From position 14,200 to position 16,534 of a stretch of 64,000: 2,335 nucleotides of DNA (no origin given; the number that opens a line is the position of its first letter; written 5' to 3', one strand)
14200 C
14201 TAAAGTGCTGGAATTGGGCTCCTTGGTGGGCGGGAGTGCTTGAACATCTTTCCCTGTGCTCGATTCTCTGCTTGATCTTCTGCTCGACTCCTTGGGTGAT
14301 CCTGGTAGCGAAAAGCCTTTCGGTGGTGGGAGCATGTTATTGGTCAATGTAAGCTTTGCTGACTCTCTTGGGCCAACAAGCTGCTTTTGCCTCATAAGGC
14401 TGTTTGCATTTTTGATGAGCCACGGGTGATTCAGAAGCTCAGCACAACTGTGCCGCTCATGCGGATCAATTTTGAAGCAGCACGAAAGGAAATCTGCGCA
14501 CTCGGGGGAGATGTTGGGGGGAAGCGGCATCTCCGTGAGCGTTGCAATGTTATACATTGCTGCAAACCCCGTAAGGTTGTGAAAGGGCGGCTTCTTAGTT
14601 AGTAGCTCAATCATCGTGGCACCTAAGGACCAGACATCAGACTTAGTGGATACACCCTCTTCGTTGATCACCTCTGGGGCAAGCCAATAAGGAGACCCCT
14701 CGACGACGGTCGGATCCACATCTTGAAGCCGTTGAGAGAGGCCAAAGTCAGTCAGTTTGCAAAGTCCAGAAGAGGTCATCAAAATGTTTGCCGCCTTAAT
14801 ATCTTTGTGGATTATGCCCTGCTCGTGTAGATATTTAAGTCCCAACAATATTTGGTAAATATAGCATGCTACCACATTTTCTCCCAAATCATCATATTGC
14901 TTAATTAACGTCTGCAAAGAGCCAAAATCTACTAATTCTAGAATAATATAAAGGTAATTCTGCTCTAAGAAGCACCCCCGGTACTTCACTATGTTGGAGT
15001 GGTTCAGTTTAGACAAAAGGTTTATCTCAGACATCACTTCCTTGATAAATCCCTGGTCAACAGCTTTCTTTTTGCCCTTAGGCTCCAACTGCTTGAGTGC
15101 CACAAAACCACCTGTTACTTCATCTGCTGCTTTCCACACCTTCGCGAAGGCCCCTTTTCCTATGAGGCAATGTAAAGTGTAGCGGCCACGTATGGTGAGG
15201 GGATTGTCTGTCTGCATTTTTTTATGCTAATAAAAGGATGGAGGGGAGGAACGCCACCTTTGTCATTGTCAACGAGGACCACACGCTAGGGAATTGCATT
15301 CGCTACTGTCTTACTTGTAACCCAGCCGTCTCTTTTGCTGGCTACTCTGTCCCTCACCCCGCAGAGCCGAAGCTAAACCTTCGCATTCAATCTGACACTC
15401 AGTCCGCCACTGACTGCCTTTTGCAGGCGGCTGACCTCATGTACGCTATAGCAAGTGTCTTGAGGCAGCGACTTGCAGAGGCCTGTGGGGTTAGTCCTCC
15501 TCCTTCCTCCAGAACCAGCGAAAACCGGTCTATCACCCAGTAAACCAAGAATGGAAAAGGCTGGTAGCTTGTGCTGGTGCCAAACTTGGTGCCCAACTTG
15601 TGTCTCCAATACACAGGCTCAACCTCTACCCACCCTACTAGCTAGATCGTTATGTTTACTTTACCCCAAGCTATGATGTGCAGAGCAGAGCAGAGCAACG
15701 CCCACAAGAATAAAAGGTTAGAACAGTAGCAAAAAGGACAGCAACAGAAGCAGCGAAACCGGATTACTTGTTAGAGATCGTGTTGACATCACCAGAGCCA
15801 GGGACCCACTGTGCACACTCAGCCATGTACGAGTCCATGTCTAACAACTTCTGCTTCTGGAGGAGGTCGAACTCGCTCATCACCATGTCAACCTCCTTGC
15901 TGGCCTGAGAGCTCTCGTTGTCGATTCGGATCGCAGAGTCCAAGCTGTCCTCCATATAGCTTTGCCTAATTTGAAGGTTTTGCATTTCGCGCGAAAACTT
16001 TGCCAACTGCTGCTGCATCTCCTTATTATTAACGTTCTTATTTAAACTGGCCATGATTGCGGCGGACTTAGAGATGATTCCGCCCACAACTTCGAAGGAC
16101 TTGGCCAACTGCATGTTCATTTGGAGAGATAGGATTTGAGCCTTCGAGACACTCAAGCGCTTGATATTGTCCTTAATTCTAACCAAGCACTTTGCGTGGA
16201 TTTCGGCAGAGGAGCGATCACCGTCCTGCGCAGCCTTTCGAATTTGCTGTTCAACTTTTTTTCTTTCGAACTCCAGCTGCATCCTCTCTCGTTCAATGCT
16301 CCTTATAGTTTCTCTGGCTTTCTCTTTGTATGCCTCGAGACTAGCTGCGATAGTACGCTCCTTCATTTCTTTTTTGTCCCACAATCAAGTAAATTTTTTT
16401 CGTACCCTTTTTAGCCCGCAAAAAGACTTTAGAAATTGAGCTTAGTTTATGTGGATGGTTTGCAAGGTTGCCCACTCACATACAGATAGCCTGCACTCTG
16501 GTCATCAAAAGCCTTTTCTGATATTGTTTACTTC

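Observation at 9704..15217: Giant Cdc15/MAP3K-epsilon-type STE kinase (1837 aa), candidate mitotic-exit / cytokinesis network kinase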

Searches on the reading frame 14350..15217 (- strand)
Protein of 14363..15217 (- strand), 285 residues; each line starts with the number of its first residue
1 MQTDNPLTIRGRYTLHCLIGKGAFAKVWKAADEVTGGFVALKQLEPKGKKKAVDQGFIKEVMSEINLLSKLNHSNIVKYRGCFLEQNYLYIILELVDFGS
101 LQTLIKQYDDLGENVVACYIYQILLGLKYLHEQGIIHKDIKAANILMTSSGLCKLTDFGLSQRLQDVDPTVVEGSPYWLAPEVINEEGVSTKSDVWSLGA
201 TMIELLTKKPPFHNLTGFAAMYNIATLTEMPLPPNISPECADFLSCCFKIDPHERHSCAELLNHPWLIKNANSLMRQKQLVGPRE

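Call 5: search_solved_structures(query=window:14350-15217:-, max_evalue=1e-20)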
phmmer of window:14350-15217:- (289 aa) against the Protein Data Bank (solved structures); distinct sequences matched with E-value up to 1e-20: 1477 (the best 60 are shown).
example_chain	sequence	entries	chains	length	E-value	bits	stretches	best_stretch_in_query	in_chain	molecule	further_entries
9p6a_A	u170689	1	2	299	5.8e-51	176.7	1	13-266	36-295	Mitogen-activated protein kinase kinase kinase 2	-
4u8z_A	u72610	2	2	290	1.7e-45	158.8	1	18-276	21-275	Serine/threonine-protein kinase 24 | Serine/threonine-protein kinase 24 36 kDa subunit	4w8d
4w8e_A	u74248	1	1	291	1.7e-45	158.8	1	18-276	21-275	Serine/threonine-protein kinase 24 36 kDa subunit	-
3ckw_A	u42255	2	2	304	1.9e-45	158.6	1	18-276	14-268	Serine/threonine-protein kinase 24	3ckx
3a7f_A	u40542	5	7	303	1.9e-45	158.6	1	18-276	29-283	Serine/threonine kinase 24 (STE20 homolog, yeast)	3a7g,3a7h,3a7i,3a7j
7b30_A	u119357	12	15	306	2e-45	158.6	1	18-277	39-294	Serine/threonine-protein kinase 24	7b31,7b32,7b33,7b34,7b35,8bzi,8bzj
4qml_A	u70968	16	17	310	2.1e-45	158.5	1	18-276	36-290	Serine/threonine-protein kinase 24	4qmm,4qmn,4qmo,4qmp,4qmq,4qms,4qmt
3zhp_C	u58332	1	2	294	2.3e-45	158.3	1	18-274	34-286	SERINE/THREONINE-PROTEIN KINASE 24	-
4o27_B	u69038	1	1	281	2.4e-45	158.3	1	18-276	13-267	Serine/threonine-protein kinase 24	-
3ggf_A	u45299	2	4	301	1.3e-44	155.8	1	18-275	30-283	Serine/threonine-protein kinase MST4 | Serine/threonine-protein kinase 26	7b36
6bdn_A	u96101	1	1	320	6.7e-44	153.5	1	19-268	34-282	Serine/threonine-protein kinase TAO3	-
4fza_B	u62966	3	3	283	1.6e-43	152.3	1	18-275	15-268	Serine/threonine-protein kinase MST4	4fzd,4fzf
8a5j_A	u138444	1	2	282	2.3e-43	151.8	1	19-281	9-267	Serine/threonine-protein kinase 4 37kDa subunit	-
8pav_A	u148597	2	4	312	2.7e-43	151.5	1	19-281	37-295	Serine/threonine-protein kinase 4 37kDa subunit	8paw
6yat_A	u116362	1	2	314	2.7e-43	151.5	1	19-281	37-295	Serine/threonine-protein kinase 4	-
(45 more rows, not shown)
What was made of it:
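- Closest known: MEKK/Ste11-type MAP3Ks. Same: They belong to the same STE11 family, and MAP3K2 is the best solved-structure match (176.7 bits, call 5).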

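Call 21: find_homologous_proteins(query=window:14363-15217:-, max_evalue=1e-30)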
Query window:14363-15217:- (285 aa): 23 proteins with E <= 1e-30 among 503 candidates.
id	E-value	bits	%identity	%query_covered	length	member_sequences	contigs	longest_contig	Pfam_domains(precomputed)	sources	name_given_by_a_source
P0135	5.0e-97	343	94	56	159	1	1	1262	PF07714.24,PF00069.32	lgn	-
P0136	7.6e-54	201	43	90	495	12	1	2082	PF07714.24,PF00069.32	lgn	-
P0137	1.1e-53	200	42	88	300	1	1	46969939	PF07714.24,PF00069.32,PF03109.23,PF14531.13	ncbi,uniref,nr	ncbi:hypothetical protein FSP39_006009 [Pinctada imbricata]|uniref:Protein kinase domain-containing 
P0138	3.1e-52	196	43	88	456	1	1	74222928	PF07714.24,PF00069.32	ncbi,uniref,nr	ncbi:hypothetical protein HID58_052757 [Brassica napus]|uniref:mitogen-activated protein kinase kina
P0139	1.3e-51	194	41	88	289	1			PF07714.24,PF00069.32,PF14531.13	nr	nr:HA-tagged protein kinase domain of putative mitogen-activated protein kinase kinase kinase [synth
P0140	5.2e-51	192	43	87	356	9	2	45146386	PF07714.24,PF00069.32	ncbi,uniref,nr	ncbi:BnaA06g00700D [Brassica napus]|uniref:(rape) hypothetical protein n=1 Tax=Brassica napus TaxID=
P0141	3.6e-50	189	42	87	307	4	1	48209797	PF07714.24,PF00069.32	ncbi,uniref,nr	ncbi:mitogen-activated protein kinase kinase kinase 1 isoform X3 [Brassica napus]|uniref:mitogen-act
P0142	3.4e-49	186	42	87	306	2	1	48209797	PF07714.24,PF00069.32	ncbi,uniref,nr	ncbi:mitogen-activated protein kinase kinase kinase 1 isoform X4 [Brassica napus]|uniref:mitogen-act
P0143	2.3e-48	183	42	87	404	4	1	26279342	PF07714.24,PF00069.32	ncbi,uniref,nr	ncbi:mitogen-activated protein kinase kinase kinase 1-like isoform X2 [Raphanus sativus]|uniref:mito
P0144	4.1e-48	182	42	84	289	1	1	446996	PF07714.24,PF00069.32,PF14531.13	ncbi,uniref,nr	ncbi:unnamed protein product [Microthlaspi erraticum]|uniref:Protein kinase domain-containing protei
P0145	1.1e-41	161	46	63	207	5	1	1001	PF07714.24,PF00069.32,PF14531.13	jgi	jgi:mitogen-activated protein kinase kinase kinase 1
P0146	1.9e-38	151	45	64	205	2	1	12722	PF07714.24,PF00069.32,PF17667.8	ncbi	-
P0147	6.8e-38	149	38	88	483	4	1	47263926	PF07714.24,PF00069.32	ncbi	ncbi:hypothetical protein Bca101_096793 [Brassica carinata]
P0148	5.7e-36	142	35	91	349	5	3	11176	PF07714.24,PF00069.32,PF03109.23,PF17667.8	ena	-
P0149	6.5e-36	142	37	94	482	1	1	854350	PF07714.24,PF00069.32,PF03109.23,PF17667.8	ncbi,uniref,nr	ncbi:hypothetical protein TPHA_0E03850 [Tetrapisispora phaffii CBS 4417]|uniref:non-specific serine/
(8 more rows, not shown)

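Call 42: search_solved_structures(query=window:14350-15217:-, max_evalue=1e-40, show_alignments=2)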
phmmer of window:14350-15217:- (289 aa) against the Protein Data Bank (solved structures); distinct sequences matched with E-value up to 1e-40: 50.
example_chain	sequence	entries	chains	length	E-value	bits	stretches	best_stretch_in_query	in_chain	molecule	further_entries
9p6a_A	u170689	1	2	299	5.8e-51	176.7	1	13-266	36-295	Mitogen-activated protein kinase kinase kinase 2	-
4u8z_A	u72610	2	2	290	1.7e-45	158.8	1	18-276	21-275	Serine/threonine-protein kinase 24 | Serine/threonine-protein kinase 24 36 kDa subunit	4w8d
4w8e_A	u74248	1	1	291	1.7e-45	158.8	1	18-276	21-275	Serine/threonine-protein kinase 24 36 kDa subunit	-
3ckw_A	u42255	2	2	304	1.9e-45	158.6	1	18-276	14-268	Serine/threonine-protein kinase 24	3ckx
3a7f_A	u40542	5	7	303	1.9e-45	158.6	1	18-276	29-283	Serine/threonine kinase 24 (STE20 homolog, yeast)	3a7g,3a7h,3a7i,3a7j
7b30_A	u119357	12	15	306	2e-45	158.6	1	18-277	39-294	Serine/threonine-protein kinase 24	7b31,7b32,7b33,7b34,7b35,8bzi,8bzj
4qml_A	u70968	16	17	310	2.1e-45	158.5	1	18-276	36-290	Serine/threonine-protein kinase 24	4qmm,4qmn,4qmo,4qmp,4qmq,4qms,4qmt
3zhp_C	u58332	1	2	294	2.3e-45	158.3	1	18-274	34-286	SERINE/THREONINE-PROTEIN KINASE 24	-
4o27_B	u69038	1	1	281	2.4e-45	158.3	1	18-276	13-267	Serine/threonine-protein kinase 24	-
3ggf_A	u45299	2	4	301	1.3e-44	155.8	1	18-275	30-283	Serine/threonine-protein kinase MST4 | Serine/threonine-protein kinase 26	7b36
6bdn_A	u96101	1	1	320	6.7e-44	153.5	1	19-268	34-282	Serine/threonine-protein kinase TAO3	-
4fza_B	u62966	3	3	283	1.6e-43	152.3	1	18-275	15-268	Serine/threonine-protein kinase MST4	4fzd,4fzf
8a5j_A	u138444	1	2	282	2.3e-43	151.8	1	19-281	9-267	Serine/threonine-protein kinase 4 37kDa subunit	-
8pav_A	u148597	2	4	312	2.7e-43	151.5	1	19-281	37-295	Serine/threonine-protein kinase 4 37kDa subunit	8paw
6yat_A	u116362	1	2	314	2.7e-43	151.5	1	19-281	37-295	Serine/threonine-protein kinase 4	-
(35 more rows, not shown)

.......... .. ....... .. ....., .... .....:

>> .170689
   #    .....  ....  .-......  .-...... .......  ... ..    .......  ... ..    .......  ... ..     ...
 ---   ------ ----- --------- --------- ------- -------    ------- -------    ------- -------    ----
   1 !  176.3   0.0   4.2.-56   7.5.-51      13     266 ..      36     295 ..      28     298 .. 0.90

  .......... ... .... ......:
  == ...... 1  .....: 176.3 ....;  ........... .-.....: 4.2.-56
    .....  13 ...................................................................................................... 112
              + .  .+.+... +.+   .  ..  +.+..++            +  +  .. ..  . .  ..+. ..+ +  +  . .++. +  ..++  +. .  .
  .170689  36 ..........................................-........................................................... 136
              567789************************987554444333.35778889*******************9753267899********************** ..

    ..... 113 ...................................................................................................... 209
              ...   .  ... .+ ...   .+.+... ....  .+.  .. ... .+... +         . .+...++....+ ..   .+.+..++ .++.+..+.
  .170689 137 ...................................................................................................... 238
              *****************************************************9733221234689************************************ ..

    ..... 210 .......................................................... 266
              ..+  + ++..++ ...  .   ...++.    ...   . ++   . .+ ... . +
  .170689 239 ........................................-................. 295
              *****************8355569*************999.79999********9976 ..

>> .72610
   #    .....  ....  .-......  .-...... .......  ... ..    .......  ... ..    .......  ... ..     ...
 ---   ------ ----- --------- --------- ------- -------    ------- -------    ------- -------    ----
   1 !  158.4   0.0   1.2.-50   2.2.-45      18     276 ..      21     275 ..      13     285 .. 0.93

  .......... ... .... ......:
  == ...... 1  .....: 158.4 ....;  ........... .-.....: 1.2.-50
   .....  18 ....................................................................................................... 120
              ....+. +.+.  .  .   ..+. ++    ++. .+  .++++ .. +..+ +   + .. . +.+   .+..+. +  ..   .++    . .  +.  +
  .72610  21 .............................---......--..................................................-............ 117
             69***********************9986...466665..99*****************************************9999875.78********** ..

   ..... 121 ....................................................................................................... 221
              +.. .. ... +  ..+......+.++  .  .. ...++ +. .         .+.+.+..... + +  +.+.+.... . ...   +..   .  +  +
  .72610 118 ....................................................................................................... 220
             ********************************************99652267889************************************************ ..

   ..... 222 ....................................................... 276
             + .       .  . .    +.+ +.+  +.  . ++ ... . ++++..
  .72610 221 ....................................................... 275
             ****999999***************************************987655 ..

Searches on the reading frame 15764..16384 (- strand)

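Call 54: search_protein_families(library=pfam, proteins=[window:15764-16384:-], max_evalue=0.001)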
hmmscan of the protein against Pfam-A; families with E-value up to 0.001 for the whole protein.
window:15764-16384:- (206 aa): 1 family
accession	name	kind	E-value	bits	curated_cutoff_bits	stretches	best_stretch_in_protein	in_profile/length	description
PF03357.26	Snf7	-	1.5e-14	54.5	27.3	1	22-176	5-157/171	Snf7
